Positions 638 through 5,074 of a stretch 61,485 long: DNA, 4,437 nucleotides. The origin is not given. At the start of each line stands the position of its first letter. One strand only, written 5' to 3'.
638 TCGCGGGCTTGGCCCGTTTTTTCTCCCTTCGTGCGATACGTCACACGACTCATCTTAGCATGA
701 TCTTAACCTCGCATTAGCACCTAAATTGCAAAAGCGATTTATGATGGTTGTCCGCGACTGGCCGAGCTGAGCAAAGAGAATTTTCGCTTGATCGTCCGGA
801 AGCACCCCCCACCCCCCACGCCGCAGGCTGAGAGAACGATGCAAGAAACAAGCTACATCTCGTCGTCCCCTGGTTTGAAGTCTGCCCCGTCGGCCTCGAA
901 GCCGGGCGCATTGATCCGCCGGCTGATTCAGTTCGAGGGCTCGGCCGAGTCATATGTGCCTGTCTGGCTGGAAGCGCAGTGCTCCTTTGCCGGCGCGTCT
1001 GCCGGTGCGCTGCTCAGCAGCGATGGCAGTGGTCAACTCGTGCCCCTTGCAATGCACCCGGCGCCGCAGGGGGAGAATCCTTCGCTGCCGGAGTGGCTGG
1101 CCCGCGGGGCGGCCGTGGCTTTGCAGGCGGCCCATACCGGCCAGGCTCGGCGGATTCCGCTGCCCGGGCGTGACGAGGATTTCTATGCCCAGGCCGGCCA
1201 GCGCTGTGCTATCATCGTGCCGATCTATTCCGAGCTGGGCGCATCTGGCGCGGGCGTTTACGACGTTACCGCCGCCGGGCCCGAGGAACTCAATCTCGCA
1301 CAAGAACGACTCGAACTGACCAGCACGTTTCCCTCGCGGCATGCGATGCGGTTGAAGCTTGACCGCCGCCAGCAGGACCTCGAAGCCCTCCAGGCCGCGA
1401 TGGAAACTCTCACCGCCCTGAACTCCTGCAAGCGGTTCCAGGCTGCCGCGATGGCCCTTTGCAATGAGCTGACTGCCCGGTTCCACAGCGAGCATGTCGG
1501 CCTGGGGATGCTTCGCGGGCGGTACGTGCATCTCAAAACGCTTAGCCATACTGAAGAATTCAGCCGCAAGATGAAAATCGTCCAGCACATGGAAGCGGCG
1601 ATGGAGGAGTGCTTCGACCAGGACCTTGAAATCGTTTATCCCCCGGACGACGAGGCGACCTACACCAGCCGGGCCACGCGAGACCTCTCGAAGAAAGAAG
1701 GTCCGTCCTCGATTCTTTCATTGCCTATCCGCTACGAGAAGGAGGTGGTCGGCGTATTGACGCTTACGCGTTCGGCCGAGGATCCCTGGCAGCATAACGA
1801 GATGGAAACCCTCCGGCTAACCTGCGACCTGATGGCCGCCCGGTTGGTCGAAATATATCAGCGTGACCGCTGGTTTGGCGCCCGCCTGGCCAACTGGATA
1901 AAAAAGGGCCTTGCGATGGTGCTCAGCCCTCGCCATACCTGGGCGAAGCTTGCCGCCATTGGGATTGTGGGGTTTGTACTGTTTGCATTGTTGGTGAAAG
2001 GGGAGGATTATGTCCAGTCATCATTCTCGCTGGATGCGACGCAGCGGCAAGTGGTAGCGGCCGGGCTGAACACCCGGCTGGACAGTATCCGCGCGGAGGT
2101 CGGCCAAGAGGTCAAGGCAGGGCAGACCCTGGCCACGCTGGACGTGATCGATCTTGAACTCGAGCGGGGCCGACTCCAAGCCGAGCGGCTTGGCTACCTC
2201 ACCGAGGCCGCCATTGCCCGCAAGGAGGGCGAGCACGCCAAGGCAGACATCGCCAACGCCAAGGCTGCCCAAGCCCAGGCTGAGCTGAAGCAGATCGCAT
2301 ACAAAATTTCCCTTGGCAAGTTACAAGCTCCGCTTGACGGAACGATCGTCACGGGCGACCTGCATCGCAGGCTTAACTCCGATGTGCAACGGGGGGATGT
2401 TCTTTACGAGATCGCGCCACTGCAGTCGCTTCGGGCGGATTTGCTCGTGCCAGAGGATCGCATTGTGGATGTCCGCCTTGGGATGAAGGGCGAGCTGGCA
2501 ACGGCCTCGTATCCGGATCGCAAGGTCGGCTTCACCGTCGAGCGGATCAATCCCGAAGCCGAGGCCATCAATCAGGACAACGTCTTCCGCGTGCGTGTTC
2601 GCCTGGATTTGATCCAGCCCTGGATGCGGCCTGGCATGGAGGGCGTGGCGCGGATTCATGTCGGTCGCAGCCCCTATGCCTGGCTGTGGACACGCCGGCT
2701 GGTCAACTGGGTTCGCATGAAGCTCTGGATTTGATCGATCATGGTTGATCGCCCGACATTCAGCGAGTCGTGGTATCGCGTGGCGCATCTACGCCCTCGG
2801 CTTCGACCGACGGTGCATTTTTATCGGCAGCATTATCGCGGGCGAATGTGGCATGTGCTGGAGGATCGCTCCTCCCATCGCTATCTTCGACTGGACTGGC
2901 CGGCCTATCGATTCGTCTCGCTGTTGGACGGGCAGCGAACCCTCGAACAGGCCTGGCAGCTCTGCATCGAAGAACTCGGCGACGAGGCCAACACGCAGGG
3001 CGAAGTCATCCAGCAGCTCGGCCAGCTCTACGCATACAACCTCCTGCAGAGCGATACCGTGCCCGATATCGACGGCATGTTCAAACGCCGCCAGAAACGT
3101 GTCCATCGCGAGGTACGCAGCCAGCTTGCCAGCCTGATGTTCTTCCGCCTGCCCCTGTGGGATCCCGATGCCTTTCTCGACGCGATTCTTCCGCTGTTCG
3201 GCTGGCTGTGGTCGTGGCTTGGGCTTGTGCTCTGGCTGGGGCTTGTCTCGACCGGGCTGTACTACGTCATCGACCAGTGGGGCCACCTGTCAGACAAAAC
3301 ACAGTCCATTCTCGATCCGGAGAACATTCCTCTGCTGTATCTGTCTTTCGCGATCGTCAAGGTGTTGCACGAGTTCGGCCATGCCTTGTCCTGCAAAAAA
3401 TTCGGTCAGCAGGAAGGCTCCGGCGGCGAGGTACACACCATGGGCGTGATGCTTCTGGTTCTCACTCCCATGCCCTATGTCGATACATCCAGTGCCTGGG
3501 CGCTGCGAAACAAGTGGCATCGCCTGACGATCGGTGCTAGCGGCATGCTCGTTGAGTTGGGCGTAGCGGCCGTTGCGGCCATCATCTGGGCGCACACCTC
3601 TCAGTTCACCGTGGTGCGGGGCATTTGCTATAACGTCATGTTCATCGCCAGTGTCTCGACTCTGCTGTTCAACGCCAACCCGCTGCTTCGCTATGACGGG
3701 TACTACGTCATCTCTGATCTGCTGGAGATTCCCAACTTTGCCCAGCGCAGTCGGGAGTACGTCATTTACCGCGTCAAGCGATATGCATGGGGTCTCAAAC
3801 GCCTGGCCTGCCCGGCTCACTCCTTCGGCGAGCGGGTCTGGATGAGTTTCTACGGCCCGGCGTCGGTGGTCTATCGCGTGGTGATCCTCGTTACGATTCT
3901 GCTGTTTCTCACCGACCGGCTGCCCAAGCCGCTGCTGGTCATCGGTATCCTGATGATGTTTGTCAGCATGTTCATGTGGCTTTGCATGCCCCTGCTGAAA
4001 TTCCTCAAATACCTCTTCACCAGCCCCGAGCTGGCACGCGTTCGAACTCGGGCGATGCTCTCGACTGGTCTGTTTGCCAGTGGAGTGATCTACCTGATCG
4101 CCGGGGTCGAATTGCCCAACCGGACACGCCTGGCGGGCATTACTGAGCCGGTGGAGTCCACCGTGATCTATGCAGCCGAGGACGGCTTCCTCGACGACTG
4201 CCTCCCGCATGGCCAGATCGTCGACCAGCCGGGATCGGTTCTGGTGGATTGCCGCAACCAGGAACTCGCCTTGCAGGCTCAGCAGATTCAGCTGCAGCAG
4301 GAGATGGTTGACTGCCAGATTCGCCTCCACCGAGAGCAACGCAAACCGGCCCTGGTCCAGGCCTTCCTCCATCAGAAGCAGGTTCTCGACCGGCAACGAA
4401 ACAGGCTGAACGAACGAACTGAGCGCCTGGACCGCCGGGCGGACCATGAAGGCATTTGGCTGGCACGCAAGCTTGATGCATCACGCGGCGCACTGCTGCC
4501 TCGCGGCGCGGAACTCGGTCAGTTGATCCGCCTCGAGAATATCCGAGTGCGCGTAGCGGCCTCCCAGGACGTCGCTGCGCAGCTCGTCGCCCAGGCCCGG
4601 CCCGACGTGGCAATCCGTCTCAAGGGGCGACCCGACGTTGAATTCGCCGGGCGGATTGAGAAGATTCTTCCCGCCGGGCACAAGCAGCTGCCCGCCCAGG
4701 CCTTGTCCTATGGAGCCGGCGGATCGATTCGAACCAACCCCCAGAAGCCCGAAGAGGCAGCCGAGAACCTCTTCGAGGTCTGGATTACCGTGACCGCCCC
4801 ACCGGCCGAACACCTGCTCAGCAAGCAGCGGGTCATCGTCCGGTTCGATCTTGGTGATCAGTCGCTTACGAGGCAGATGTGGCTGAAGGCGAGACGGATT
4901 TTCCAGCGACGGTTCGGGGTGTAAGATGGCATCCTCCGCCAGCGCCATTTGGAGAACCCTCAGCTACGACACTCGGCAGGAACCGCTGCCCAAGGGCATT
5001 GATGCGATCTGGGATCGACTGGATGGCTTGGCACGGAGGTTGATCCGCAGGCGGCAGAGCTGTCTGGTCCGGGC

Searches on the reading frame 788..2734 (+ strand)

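Call 8: search_protein_families(library=pfam, proteins=[window:788-2734:+], max_evalue=0.001)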
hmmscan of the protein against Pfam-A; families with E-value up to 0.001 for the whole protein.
window:788-2734:+ (648 aa): 5 families
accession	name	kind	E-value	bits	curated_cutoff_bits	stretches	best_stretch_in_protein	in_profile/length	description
PF16576.10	HlyD_D23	-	1.3e-13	51.1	30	1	414-617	13-212/214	Barrel-sandwich domain of CusB or HlyD membrane-fusion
PF13437.12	HlyD_3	-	2e-13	51.5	22.2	1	512-616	2-106/106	HlyD family secretion protein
PF01590.32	GAF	-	7.9e-11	43.1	22.4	1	273-353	56-133/133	GAF domain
PF13185.12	GAF_2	-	9.4e-08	32.8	28.6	1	299-351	82-133/136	GAF domain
PF13533.13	Biotin_lipoyl_2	-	1.5e-05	25.1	29.8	0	437-452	17-32/32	Biotin-lipoyl like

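Call 22: search_protein_families(library=ncbifam, proteins=[window:788-2734:+], max_evalue=0.01)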
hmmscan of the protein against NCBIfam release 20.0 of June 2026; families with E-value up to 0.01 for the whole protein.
window:788-2734:+ (648 aa): 10 families
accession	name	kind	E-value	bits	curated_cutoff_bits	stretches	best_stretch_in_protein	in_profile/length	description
TIGR01730.1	RND_mfp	subfamily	8.9e-23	80.7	94.9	1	414-627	20-248/322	efflux RND transporter periplasmic adaptor subunit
TIGR01843.1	type_I_hlyD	subfamily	1.7e-11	43.8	208.65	2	484-627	245-400/422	HlyD family type I secretion periplasmic adaptor subunit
TIGR00999.1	8a0102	subfamily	6.1e-10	38.7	319.3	1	459-625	37-203/271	CzcB/NccB family metal efflux transporter periplasmic adaptor subunit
NF002939.0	PRK03598.1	equivalog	3.6e-05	23.1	393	1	484-593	177-286/332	secretion protein HlyD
TIGR00998.1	8a0101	subfamily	4.5e-05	22.6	390.8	1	486-579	184-272/334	EmrA/EmrK family multidrug efflux transporter periplasmic adaptor subunit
NF008606.0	PRK11578.1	equivalog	0.00011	21.4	342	0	482-606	156-281/371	macrolide transporter subunit MacA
TIGR01000.1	bacteriocin_acc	subfamily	0.00011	21.2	258.85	0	489-630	296-445/457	bacteriocin secretion accessory protein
TIGR02971.1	heterocyst_DevB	subfamily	0.0002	20.9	129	1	423-508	17-114/327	ABC exporter membrane fusion protein, DevB family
NF007303.0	PRK09783.1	subfamily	0.0011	17.5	390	1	511-625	216-326/414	copper/silver efflux system membrane fusion protein CusB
TIGR03794.1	NHLM_micro_HlyD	equivalog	0.0037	16.2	156.2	1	376-507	12-144/421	NHLP bacteriocin system secretion protein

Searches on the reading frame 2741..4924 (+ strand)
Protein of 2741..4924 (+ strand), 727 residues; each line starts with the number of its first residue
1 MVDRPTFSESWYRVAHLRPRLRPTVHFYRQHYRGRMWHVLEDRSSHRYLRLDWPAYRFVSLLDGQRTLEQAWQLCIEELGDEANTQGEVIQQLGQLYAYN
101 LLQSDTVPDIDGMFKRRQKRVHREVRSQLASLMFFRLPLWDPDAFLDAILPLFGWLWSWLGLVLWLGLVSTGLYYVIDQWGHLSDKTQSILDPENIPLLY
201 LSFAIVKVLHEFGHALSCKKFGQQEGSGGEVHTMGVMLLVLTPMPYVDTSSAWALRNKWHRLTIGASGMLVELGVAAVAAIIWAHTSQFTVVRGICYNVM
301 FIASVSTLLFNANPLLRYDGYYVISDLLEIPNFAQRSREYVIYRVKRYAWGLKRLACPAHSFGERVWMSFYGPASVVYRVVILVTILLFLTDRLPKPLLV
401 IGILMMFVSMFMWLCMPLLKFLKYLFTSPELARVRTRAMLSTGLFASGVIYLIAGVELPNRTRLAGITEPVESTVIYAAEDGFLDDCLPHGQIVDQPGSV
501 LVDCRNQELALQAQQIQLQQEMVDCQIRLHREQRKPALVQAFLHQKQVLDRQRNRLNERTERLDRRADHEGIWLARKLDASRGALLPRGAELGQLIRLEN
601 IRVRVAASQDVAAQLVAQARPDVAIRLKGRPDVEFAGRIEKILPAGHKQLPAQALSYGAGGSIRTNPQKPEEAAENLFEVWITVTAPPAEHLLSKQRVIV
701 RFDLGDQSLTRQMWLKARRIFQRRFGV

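Call 8: search_protein_families(library=pfam, proteins=[window:2741-4924:+], max_evalue=0.001)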
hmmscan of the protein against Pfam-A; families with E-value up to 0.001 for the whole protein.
window:2741-4924:+ (727 aa): 0 families

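Call 22: search_protein_families(library=ncbifam, proteins=[window:2741-4924:+], max_evalue=0.01)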
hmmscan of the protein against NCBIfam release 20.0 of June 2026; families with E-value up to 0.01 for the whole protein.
window:2741-4924:+ (727 aa): 3 families
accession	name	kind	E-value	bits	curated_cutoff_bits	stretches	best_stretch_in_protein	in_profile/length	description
NF041824.1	daptide_HExxH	equivalog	1.1e-45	156.4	300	1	19-417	1-368/379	daptide biosynthesis intramembrane metalloprotease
NF058609.1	RiPP_HExxH_LiaK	equivalog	6.9e-08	32.4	225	1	194-340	89-224/246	YydH/LiaK family epipeptide maturation metalloprotease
TIGR01730.1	RND_mfp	subfamily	2.3e-06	26.8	94.9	1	458-645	11-213/322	efflux RND transporter periplasmic adaptor subunit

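Call 26: find_homologous_proteins(query=window:2741-4921:+, max_evalue=0.00001)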
Query window:2741-4921:+ (727 aa): 5322 proteins with E <= 0.00001 among 8000 candidates; the best 120 are listed.
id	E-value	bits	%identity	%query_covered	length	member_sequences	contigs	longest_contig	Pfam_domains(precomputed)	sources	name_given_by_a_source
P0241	0.0e+0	1578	100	95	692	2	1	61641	-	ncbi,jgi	jgi:putative peptide zinc metalloprotease protein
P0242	2.4e-247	841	52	100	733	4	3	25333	PF05402.19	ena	-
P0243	1.0e-244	832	51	100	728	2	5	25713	PF05402.19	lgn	-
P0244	3.3e-244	831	51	100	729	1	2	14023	PF05402.19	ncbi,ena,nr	ncbi:MAG: hypothetical protein K8S55_08430 [Phycisphaerae bacterium]|nr:hypothetical protein [Phycis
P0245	2.2e-242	825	51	100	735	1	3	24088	PF05402.19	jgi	-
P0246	5.8e-237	807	50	98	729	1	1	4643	-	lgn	-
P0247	4.3e-235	801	49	100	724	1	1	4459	PF05402.19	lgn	-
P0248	6.1e-235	800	50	100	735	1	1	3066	-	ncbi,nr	ncbi:MAG: hypothetical protein K8R91_00205 [Phycisphaerae bacterium]|nr:hypothetical protein [Phycis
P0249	2.2e-234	798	49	100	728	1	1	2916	PF05402.19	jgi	jgi:putative peptide zinc metalloprotease protein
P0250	4.9e-234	797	49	100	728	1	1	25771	PF05402.19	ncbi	-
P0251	2.5e-233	795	49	100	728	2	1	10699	PF05402.19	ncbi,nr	ncbi:MAG: PqqD family peptide modification chaperone [Planctomycetota bacterium]|nr:PqqD family pept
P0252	2.9e-233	794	50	100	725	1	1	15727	PF05402.19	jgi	-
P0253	3.6e-233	794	50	99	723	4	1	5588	PF02163.29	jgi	jgi:putative peptide zinc metalloprotease protein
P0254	1.0e-232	793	49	100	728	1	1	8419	-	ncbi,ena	-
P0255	6.6e-232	790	50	100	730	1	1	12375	-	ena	-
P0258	1.4e-230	786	51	100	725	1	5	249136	PF05402.19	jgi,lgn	jgi:putative peptide zinc metalloprotease protein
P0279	5.5e-225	767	48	100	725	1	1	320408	PF05402.19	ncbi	-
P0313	3.3e-221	755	48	100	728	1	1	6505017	-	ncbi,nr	ncbi:MAG: hypothetical protein JSW27_00370 [Phycisphaerales bacterium]|nr:MAG: hypothetical protein 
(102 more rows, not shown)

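Call 27: find_encoding_contigs(protein=P0313, flank=10000, max_places=2)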
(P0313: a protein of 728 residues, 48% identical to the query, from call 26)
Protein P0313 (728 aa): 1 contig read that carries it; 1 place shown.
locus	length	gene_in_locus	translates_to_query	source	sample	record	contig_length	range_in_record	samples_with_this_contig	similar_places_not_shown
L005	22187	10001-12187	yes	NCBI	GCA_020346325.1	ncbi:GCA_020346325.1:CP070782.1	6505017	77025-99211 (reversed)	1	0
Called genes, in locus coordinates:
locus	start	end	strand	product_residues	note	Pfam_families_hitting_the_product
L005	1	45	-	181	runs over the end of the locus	-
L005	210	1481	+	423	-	PF00589:Phage_integrase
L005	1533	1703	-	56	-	PF12797:Fer4_2 (faint), PF13237:Fer4_10, PF00037:Fer4, PF14697:Fer4_21, PF12838:Fer4_7, PF13187:Fer4_9, PF00037:Fer4 (weak), PF12837:Fer4_6 (weak), +5 more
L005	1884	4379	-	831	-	-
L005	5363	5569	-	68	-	-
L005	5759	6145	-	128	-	-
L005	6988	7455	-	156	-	-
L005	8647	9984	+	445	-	PF25917:BSH_RND (faint), PF25919:BSH_CusB (faint), PF25954:Beta-barrel_RND_2 (faint)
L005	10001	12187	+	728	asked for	-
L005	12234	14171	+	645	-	PF07517:SecA_DEAD, PF01043:SecA_PP_bind, PF21090:P-loop_SecA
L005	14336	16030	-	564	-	PF02321:OEP (weak)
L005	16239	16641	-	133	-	PF25954:Beta-barrel_RND_2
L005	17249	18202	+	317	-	PF00248:Aldo_ket_red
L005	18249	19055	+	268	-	PF00753:Lactamase_B, PF23023:Anti-Pycsar_Apyc1 (weak), PF12706:Lactamase_B_2 (weak)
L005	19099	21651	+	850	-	PF22666:Glyco_hydro_2_N2, PF00703:Glyco_hydro_2, PF02836:Glyco_hydro_2_C (weak), PF17786:Mannosidase_ig (weak), PF17753:Ig_mannosidase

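Call 28: find_encoding_contigs(protein=P0258, flank=10000, max_places=2)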
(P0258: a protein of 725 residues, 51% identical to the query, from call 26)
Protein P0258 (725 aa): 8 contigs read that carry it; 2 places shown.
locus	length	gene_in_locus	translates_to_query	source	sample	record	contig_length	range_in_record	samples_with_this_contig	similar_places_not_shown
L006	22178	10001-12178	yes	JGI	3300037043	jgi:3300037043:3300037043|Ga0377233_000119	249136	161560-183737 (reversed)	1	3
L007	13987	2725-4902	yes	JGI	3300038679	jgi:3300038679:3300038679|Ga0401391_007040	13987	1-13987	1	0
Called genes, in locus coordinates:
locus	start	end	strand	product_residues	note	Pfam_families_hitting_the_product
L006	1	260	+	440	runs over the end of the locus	PF12708:Pect-lyase_RHGA_epim (faint), PF00295:Glyco_hydro_28, PF13229:Beta_helix (weak)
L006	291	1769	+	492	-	PF00875:DNA_photolyase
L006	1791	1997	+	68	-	PF03073:TspO_MBR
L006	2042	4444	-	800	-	-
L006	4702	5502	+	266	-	PF09674:DUF2400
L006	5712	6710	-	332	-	-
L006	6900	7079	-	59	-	-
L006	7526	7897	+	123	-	PF11950:DUF3467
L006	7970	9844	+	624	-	PF01590:GAF, PF13185:GAF_2 (weak), PF13492:GAF_3 (weak), PF25954:Beta-barrel_RND_2 (faint)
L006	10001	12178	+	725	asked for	PF05402:PqqD (weak)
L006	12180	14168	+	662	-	PF07517:SecA_DEAD, PF01043:SecA_PP_bind, PF21090:P-loop_SecA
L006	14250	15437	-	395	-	-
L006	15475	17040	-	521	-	PF13510:Fer2_4, PF14691:Fer4_20, PF01266:DAO (faint), PF07992:Pyr_redox_2 (faint), PF13450:NAD_binding_8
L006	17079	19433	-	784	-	PF01257:2Fe-2S_thioredx, PF01512:Complex1_51K, PF10589:NADH_4Fe-4S, PF00037:Fer4 (weak), PF12838:Fer4_7, PF13187:Fer4_9 (weak), PF13237:Fer4_10 (weak), PF14697:Fer4_21, +2 more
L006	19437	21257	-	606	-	PF01011:PQQ (faint), PF13360:PQQ_2, PF13570:Beta-prop_ACSF4 (weak)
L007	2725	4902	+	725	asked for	PF05402:PqqD (weak)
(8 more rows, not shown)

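Call 29: find_encoding_contigs(protein=P0279, flank=10000, max_places=2)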
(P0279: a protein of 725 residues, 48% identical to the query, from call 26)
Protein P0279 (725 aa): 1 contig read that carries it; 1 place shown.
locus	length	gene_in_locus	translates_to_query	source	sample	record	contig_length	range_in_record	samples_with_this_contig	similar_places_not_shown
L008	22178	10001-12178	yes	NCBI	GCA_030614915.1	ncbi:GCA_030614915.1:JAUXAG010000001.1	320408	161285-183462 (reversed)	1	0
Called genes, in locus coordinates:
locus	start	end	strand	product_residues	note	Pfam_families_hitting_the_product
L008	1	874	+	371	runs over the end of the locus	PF00266:Aminotran_5, PF00155:Aminotran_1_2 (faint)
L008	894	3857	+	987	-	PF01565:FAD_binding_4, PF02913:FAD-oxidase_C, PF13183:Fer4_8 (weak), PF13534:Fer4_17 (weak)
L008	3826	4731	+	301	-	PF01116:F_bP_aldolase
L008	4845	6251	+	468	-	PF02952:Fucose_iso_C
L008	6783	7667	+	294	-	PF00364:Biotin_lipoyl (faint), PF25984:BSH_YknX (faint), PF25954:Beta-barrel_RND_2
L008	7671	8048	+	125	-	PF11950:DUF3467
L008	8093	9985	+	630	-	PF13185:GAF_2 (faint), PF01590:GAF (weak), PF25919:BSH_CusB (faint)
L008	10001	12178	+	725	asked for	PF05402:PqqD (weak)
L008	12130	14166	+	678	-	PF07517:SecA_DEAD, PF01043:SecA_PP_bind, PF21090:P-loop_SecA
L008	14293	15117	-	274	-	-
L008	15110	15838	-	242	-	PF07505:DUF5131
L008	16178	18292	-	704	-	PF14849:YidC_periplas, PF02096:60KD_IMP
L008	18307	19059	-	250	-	PF00149:Metallophos, PF12850:Metallophos_2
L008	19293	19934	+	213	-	PF00753:Lactamase_B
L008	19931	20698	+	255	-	PF01209:Ubie_methyltran (weak), PF13847:Methyltransf_31, PF08241:Methyltransf_11, PF13649:Methyltransf_25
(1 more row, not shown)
